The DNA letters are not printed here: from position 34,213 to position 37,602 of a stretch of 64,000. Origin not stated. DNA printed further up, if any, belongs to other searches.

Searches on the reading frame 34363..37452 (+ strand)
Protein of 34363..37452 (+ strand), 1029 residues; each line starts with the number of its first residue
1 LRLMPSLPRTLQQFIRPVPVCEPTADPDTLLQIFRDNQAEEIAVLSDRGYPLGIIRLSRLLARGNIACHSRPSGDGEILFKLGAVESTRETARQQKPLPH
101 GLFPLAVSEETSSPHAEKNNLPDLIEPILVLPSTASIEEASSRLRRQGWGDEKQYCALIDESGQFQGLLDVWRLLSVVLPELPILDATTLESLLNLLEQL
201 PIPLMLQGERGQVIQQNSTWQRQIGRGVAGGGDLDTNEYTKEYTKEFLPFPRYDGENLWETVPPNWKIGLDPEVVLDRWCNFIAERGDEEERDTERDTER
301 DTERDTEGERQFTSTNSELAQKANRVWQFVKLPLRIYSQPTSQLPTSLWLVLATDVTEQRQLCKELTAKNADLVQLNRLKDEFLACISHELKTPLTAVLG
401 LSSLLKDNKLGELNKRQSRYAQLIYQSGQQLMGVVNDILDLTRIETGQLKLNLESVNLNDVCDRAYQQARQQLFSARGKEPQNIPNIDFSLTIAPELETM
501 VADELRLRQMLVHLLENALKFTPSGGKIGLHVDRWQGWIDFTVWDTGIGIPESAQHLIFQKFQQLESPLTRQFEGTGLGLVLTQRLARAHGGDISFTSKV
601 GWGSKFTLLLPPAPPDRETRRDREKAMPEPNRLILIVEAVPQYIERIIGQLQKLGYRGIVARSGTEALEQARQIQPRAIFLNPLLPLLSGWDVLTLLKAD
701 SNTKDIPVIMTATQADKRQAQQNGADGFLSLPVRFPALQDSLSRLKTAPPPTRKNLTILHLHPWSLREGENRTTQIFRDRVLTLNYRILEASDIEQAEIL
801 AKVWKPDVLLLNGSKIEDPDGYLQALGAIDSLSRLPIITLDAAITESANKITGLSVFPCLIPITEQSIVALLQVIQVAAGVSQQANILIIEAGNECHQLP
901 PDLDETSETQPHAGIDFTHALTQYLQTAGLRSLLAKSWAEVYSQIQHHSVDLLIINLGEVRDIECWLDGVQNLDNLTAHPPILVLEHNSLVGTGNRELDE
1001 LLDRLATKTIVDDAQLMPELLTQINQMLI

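Call 10: search_protein_families(library=pfam, proteins=[window:34363-37452:+], max_evalue=0.01)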
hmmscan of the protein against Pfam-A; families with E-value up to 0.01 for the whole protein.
window:34363-37452:+ (1029 aa): 4 families
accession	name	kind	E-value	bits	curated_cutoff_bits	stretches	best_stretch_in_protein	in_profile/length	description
PF02518.31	HATPase_c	-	1.9e-26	93.1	26.4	1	503-612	2-109/111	Histidine kinase-, DNA gyrase B-, and HSP90-like ATPase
PF00512.31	HisKA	-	7.7e-19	68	26.9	1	380-447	2-66/66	His Kinase A (phospho-acceptor) domain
PF00072.30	Response_reg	-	1.6e-13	51.3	30.2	1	634-741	1-109/111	Response regulator receiver domain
PF00571.33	CBS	-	5.6e-07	30.2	24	0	16-61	7-52/57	CBS domain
